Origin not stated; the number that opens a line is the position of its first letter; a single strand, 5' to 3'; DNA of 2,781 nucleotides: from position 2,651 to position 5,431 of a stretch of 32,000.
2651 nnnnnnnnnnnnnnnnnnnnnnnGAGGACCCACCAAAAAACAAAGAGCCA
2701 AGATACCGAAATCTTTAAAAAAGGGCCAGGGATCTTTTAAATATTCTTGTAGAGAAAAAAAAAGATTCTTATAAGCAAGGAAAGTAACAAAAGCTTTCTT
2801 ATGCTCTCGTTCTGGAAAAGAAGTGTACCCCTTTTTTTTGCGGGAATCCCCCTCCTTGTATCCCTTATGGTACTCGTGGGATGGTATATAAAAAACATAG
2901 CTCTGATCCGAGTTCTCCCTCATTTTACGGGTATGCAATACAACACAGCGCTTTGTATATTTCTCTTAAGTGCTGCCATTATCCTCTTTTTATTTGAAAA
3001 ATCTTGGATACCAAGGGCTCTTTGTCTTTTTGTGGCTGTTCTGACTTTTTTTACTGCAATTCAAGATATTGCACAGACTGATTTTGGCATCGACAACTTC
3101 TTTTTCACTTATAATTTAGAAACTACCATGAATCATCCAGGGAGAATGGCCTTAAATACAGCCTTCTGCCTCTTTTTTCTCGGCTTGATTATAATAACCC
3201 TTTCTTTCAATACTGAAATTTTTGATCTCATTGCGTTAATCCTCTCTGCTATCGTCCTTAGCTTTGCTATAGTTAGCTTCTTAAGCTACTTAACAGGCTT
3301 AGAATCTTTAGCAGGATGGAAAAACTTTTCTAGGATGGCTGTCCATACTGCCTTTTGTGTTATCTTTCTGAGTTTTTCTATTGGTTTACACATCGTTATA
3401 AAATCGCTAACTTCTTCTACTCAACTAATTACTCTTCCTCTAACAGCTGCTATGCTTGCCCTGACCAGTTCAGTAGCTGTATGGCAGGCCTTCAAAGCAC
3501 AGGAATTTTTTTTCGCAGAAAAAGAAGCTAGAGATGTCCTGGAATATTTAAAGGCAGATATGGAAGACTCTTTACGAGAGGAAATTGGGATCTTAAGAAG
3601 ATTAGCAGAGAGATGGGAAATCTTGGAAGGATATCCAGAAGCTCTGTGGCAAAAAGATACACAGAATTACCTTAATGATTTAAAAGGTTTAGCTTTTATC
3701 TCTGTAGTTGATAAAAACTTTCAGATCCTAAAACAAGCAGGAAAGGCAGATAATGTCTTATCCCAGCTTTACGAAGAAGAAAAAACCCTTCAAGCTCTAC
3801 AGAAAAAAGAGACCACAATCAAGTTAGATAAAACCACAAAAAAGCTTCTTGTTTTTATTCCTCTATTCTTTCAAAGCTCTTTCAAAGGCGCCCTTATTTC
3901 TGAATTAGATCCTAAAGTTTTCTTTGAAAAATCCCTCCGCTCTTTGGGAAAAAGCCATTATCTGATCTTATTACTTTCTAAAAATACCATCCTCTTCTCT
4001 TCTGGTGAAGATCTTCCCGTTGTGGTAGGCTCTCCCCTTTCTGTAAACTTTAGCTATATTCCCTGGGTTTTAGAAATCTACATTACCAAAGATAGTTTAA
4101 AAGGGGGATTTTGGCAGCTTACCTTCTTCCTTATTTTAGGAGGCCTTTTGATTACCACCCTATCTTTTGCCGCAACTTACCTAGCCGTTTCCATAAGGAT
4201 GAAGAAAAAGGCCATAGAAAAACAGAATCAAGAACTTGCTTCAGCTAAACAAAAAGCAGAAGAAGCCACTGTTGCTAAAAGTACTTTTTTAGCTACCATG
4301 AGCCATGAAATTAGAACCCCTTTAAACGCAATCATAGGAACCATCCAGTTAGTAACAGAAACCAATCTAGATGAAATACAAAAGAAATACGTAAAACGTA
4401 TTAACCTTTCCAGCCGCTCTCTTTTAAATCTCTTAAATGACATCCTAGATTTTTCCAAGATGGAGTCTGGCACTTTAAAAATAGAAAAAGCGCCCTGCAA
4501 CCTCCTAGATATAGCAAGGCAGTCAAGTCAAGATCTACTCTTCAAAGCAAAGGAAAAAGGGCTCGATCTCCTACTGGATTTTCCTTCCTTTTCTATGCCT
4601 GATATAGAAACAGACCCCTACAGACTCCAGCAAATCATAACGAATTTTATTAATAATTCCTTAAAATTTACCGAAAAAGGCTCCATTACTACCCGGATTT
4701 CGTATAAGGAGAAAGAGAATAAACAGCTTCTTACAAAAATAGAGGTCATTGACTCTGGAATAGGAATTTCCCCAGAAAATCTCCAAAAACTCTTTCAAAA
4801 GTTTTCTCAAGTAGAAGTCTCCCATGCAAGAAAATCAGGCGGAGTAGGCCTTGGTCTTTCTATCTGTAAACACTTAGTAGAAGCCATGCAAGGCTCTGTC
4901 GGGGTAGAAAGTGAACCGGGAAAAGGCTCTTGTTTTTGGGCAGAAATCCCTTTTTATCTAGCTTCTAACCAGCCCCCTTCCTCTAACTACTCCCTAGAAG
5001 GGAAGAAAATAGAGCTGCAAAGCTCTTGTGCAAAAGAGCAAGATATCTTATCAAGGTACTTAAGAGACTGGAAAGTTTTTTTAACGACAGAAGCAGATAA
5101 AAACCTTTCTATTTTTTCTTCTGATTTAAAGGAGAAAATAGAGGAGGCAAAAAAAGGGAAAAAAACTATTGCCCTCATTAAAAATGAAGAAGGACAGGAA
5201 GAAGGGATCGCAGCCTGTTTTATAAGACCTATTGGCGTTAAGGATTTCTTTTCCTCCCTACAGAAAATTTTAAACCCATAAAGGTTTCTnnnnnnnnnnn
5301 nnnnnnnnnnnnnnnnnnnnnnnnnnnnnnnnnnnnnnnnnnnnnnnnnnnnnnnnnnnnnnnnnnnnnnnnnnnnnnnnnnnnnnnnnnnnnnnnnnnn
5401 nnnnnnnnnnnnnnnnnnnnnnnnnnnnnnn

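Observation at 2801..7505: Fully split His-Asp-His phosphorelay (HK, REC, CHASE-PAS, HPt) with no output domain in the window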

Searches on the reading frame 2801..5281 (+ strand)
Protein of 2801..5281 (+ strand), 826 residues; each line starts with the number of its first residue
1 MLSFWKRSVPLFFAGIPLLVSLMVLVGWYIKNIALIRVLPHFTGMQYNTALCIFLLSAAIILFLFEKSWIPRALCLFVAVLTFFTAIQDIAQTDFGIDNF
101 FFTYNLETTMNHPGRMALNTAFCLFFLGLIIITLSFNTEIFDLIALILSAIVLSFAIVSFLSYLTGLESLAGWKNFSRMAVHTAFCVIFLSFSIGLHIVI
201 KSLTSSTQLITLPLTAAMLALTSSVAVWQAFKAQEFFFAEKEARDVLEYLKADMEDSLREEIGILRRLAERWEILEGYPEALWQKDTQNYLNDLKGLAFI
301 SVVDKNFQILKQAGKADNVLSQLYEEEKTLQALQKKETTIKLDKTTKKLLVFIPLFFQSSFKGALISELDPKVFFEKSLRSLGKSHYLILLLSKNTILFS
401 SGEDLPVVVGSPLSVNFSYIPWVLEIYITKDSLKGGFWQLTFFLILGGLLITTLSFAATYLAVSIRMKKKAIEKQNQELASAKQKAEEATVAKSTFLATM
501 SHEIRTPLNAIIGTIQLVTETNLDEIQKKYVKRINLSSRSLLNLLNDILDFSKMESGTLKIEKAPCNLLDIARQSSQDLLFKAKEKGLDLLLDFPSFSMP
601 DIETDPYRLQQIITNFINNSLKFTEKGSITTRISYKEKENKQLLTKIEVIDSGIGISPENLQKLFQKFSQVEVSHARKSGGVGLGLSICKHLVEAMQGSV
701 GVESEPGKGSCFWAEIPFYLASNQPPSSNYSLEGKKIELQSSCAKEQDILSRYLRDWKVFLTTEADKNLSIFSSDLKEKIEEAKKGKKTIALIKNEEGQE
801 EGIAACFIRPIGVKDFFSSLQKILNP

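Call 3: search_protein_families(library=pfam, proteins=[window:2801-5281:+], max_evalue=0.1)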
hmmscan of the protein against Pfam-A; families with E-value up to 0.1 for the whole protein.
window:2801-5281:+ (826 aa): 4 families
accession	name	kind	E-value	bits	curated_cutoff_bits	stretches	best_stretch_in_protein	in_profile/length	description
PF02518.31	HATPase_c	-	8e-29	100.8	26.4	1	605-718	2-109/111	Histidine kinase-, DNA gyrase B-, and HSP90-like ATPase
PF00512.31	HisKA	-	2.9e-22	78.9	26.9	1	492-557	1-66/66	His Kinase A (phospho-acceptor) domain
PF13589.12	HATPase_c_3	-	0.00068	20.1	25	1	607-688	1-84/137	Histidine kinase-, DNA gyrase B-, and HSP90-like ATPase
PF14501.12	HATPase_c_5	-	0.074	13.4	22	0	609-705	6-91/102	GHKL domain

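Call 4: search_protein_families(library=ncbifam, proteins=[window:2801-5281:+], max_evalue=0.1)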
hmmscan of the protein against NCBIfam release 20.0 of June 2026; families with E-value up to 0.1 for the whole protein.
window:2801-5281:+ (826 aa): 83 families (the best 25 are shown)
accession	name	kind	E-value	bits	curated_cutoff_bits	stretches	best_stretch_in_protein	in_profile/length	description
TIGR02956.1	TMAO_torS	equivalog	1.6e-84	284.7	676.5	1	473-724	444-688/967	TMAO reductase system sensor histidine kinase/response regulator TorS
NF008318.0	PRK11107.1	equivalog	1.6e-80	271.4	890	1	470-766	270-568/920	two-component sensor histidine kinase BarA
NF041947.1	LuxQ_Vibrio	equivalog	8.6e-65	219.1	1200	1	473-726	453-704/843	quorum-sensing autoinducer 2 sensor kinase/phosphatase LuxQ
NF045901.1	HisKinLetSLeg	equivalog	3.6e-64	217.2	1650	1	470-717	270-517/906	two-component system sensor histidine kinase LetS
NF008099.0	PRK10841.1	equivalog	5.2e-62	209.8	920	1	463-769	446-741/949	two-component system sensor histidine kinase RcsC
NF011874.0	PRK15347.1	equivalog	2.4e-60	204.6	852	1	471-726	376-620/921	two component system sensor kinase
NF008302.0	PRK11091.1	equivalog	6.9e-59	199.8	838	1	482-723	272-510/779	aerobic respiration two-component sensor histidine kinase ArcB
NF008543.0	PRK11466.1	equivalog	9.8e-55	185.8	982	1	460-728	411-672/914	TMAO reductase system sensor histidine kinase/response regulator TorS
NF038297.2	hybrid_HK_HrmK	equivalog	2.7e-51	174.9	725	1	468-733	210-468/607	hybrid histidine kinase/response regulator HrmK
NF046044.1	PnpS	equivalog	4e-49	167.7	400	1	492-717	169-390/390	two-component system histidine kinase PnpS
NF047874.1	MASE3_PAS_HK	subfamily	1.8e-48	165.8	560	1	473-733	378-640/655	MASE3 domain-containing sensor histidine kinase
TIGR02966.1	phoR_proteo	equivalog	6.1e-44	150.4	334.2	1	488-714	109-331/333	phosphate regulon sensor histidine kinase PhoR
NF007420.1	PRK09959.1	equivalog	9e-43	146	1995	1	479-720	698-938/1197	acid-sensing system histidine kinase EvgS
NF033092.0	HK_WalK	equivalog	2.6e-41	141.9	725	1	491-717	370-593/594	cell wall metabolism sensor histidine kinase WalK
NF041832.1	near_NosP_CTERM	subfamily_domain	5.1e-41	141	400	1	487-727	1-234/370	NahK/ErcS family hybrid sensor histidine kinase/response regulator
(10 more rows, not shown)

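Call 25: find_homologous_proteins(query=window:2801-5281:+, max_evalue=1e-30)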
Query window:2801-5281:+ (826 aa): 299 proteins with E <= 1e-30 among 8000 candidates; the best 120 are listed.
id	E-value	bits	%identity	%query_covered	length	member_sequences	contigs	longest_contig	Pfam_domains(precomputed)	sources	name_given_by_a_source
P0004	0.0e+0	1804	100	100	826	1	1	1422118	PF02518.32,PF00512.32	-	-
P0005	5.4e-193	662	41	98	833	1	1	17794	PF02518.32,PF00512.32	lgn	-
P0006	1.2e-186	641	42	97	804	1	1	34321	PF02518.32,PF00512.32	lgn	-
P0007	1.1e-130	456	34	98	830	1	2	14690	PF02518.32,PF00512.32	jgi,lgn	jgi:signal transduction histidine kinase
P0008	7.4e-86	307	45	29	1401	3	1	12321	PF02518.32,PF00512.32,PF00072.31,PF03924.20,PF01627.29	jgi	jgi:signal transduction histidine kinase/DNA-binding response OmpR family regulator/HPt (histidine-c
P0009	1.5e-80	290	43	29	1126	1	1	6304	PF13581.13,PF02518.32,PF00512.32,PF00072.31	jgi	jgi:signal transduction histidine kinase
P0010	8.1e-68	248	37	34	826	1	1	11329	PF13426.14,PF13188.14,PF08448.17,PF02518.32,PF00512.32,PF00989.32,PF00072.31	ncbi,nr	ncbi:MAG: PAS domain-containing protein [Magnetococcales bacterium]|nr:PAS domain-containing protein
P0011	9.0e-67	244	38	30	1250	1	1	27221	PF13426.14,PF13188.14,PF24820.2,PF08448.17,PF02518.32,PF00512.32,PF00989.32,PF00072.31,PF03924.20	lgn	-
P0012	2.0e-64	236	41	29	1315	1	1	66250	PF08447.19,PF13426.14,PF08448.17,PF02518.32,PF00512.32,PF00989.32,PF00072.31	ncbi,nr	ncbi:MAG: response regulator [Opitutae bacterium]|nr:response regulator [Opitutae bacterium]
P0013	7.8e-60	221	41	39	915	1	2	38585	PF00672.31,PF17201.11,PF02743.25,PF02518.32,PF00512.32,PF00072.31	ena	-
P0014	2.6e-59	219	40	31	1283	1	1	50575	PF05227.20,PF08448.17,PF02518.32,PF00512.32,PF00072.31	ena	-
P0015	3.6e-58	216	41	38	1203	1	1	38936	PF00497.26,PF02518.32,PF00512.32,PF12974.13,PF00072.31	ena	-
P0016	1.1e-57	214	48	29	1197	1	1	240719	PF02518.32,PF00512.32,PF00072.31,PF01627.29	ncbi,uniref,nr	ncbi:response regulator [Vibrio aquaticus]|uniref:Sensory/regulatory protein RpfC n=1 Tax=Vibrio aqu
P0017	1.5e-57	214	48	29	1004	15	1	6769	PF02518.32,PF00512.32,PF00072.31,PF01627.29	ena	-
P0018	1.5e-57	214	45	30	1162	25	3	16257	PF08447.19,PF13426.14,PF13185.13,PF01590.33,PF08448.17,PF02518.32,PF13492.13,PF00512.32,PF00989.32,PF00072.31,PF01627.29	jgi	jgi:PAS domain S-box-containing protein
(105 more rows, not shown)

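Call 26: find_encoding_contigs(protein=P0005, flank=10000, max_places=3)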
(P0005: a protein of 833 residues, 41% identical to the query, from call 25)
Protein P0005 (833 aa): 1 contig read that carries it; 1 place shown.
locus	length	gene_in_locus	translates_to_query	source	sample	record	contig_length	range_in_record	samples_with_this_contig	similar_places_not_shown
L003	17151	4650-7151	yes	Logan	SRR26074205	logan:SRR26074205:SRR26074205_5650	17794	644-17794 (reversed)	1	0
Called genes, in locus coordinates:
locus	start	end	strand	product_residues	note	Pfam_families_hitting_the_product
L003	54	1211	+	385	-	PF00083:Sugar_tr, PF07690:MFS_1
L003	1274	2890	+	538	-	PF13414:TPR_11 (weak), PF13424:TPR_12 (weak), PF13181:TPR_8 (weak), PF13432:TPR_16 (weak), PF14559:TPR_19 (weak), PF13424:TPR_12 (weak), PF14559:TPR_19, PF07719:TPR_2 (weak), +12 more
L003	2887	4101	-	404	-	PF13439:Glyco_transf_4, PF13579:Glyco_trans_4_4, PF00534:Glycos_transf_1, PF13692:Glyco_trans_1_4, PF20706:GT4-conflict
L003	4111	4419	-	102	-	PF00072:Response_reg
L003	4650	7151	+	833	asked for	PF00512:HisKA, PF02518:HATPase_c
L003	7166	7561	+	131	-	PF00072:Response_reg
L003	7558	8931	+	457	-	PF03924:CHASE, PF08448:PAS_4 (faint), PF00989:PAS, PF13188:PAS_8 (weak), PF13426:PAS_9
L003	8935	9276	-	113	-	PF01627:Hpt (weak)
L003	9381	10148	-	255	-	-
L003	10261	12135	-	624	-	PF10502:Peptidase_S26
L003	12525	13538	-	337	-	PF24683:CT021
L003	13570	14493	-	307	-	PF01545:Cation_efflux, PF16916:ZT_dimer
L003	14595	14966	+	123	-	-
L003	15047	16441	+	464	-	PF07399:Na_H_antiport_3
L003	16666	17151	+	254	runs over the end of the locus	-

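Call 27: find_encoding_contigs(protein=P0006, flank=10000, max_places=3)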
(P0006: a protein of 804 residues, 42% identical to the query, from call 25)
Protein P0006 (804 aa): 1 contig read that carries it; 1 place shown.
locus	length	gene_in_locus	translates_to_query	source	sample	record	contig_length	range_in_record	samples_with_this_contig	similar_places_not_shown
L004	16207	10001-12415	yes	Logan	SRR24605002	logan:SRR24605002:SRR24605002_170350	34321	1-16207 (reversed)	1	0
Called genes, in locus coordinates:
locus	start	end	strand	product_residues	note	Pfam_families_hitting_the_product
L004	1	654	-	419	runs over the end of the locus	PF01704:UDPGP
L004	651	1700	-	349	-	PF02985:HEAT (faint), PF13646:HEAT_2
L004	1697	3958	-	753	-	PF00072:Response_reg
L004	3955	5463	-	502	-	-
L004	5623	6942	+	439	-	PF03142:Chitin_synth_2 (faint), PF00535:Glycos_transf_2, PF10111:Glyco_tranf_2_2 (faint), PF00535:Glycos_transf_2, PF13641:Glyco_tranf_2_3, PF13632:Glyco_trans_2_3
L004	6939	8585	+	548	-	PF07719:TPR_2 (faint), PF12895:ANAPC3 (faint), PF13181:TPR_8 (faint), PF13428:TPR_14 (faint), PF13432:TPR_16 (weak), PF14559:TPR_19 (faint)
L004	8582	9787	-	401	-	PF13439:Glyco_transf_4, PF13579:Glyco_trans_4_4, PF20706:GT4-conflict, PF00534:Glycos_transf_1, PF13692:Glyco_trans_1_4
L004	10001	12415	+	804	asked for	PF00512:HisKA, PF02518:HATPase_c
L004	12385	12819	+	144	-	PF23198:PDE8A_N, PF00072:Response_reg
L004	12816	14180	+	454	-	PF03924:CHASE, PF00989:PAS, PF13188:PAS_8 (weak), PF08448:PAS_4 (weak), PF13426:PAS_9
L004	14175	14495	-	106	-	PF01627:Hpt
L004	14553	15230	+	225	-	PF10677:DUF2490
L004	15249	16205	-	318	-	?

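Call 28: find_encoding_contigs(protein=P0007, flank=10000, max_places=3)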
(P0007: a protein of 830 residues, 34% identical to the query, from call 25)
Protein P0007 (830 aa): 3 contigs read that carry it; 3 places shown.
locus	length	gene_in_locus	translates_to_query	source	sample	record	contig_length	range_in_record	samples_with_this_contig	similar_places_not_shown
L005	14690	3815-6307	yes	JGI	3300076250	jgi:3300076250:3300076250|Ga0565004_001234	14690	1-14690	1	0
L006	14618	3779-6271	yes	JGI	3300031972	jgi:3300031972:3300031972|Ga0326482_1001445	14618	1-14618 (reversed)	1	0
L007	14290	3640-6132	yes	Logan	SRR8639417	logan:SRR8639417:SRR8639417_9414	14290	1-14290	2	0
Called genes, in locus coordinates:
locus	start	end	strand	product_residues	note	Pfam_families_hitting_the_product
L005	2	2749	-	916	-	?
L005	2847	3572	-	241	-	PF00484:Pro_CA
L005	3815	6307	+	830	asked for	PF00512:HisKA, PF02518:HATPase_c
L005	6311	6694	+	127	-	PF00072:Response_reg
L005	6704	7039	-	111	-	PF01627:Hpt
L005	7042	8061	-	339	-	PF01436:NHL (faint), PF08450:SGL, PF01731:Arylesterase (weak), PF03088:Str_synth (weak)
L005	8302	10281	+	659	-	-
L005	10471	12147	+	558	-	-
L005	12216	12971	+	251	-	-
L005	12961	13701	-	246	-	PF00905:Transpeptidase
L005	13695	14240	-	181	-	-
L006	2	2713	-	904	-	?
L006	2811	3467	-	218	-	PF00484:Pro_CA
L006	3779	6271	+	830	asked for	PF00512:HisKA, PF02518:HATPase_c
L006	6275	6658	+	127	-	PF00072:Response_reg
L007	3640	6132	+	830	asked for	PF00512:HisKA, PF02518:HATPase_c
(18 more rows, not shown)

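Call 38: search_protein_families(library=pfam, proteins=[L004:1697-3958:-, L004:3955-5463:-, L003:4111-4470:-], max_evalue=0.01)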
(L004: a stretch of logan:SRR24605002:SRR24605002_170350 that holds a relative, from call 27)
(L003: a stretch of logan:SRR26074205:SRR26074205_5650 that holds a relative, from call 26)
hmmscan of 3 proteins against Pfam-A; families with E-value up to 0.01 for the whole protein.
L004:1697-3958:- (753 aa): 1 family
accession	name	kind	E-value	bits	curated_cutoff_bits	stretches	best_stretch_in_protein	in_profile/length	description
PF00072.30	Response_reg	-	1.3e-30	106.2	30.2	2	348-459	1-110/111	Response regulator receiver domain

L004:3955-5463:- (502 aa): 1 family
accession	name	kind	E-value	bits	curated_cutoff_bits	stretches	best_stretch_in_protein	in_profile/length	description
PF17159.10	MASE3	-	4.3e-05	23.7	31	1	50-264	5-212/226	Membrane-associated sensor domain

L003:4111-4470:- (119 aa): 1 family
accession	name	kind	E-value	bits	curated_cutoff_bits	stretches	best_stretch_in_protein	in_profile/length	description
PF00072.30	Response_reg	-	3.1e-22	79.3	30.2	1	5-116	1-111/111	Response regulator receiver domain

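Call 66: search_protein_families(library=pfam, proteins=[L004:1697-3958:-, L005:2-2749:-, L003:9381-10148:-], max_evalue=1)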
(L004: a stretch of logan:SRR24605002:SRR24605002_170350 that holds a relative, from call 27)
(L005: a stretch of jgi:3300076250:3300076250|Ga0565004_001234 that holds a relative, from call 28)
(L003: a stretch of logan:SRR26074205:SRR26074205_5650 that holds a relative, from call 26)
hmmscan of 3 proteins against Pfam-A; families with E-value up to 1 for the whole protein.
L004:1697-3958:- (753 aa): 3 families
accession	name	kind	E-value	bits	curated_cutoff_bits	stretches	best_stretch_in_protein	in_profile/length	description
PF00072.30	Response_reg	-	1.3e-30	106.2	30.2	3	348-459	1-110/111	Response regulator receiver domain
PF06242.16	TrcR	-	0.033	14.7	22.2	0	583-625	75-118/139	Transcriptional cell cycle regulator TrcR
PF21332.3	AmiR_N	-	0.046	14.2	27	1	421-457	69-105/111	AmiR, N-terminal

L005:2-2749:- (916 aa): 2 families
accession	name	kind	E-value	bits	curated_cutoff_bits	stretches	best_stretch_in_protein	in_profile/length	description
PF05860.19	TPS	-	6e-30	105.4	33.5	1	54-259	36-219/252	TPS secretion domain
PF06903.17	VirK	-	0.19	12.3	23.7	0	37-72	54-88/98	VirK protein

L003:9381-10148:- (255 aa): 4 families
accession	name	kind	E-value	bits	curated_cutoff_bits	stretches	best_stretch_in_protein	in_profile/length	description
PF10921.13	DUF2710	-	0.014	16.2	29.6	1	2-46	18-63/104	Protein of unknown function (DUF2710)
PF14123.11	DUF4290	-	0.027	14.5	27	1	168-210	21-63/174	Domain of unknown function (DUF4290)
PF07651.22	ANTH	-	0.057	12.8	21.5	1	169-240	143-214/276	ANTH domain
PF00834.25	Ribul_P_3_epim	-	0.07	13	21.1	1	171-211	47-86/198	Ribulose-phosphate 3 epimerase family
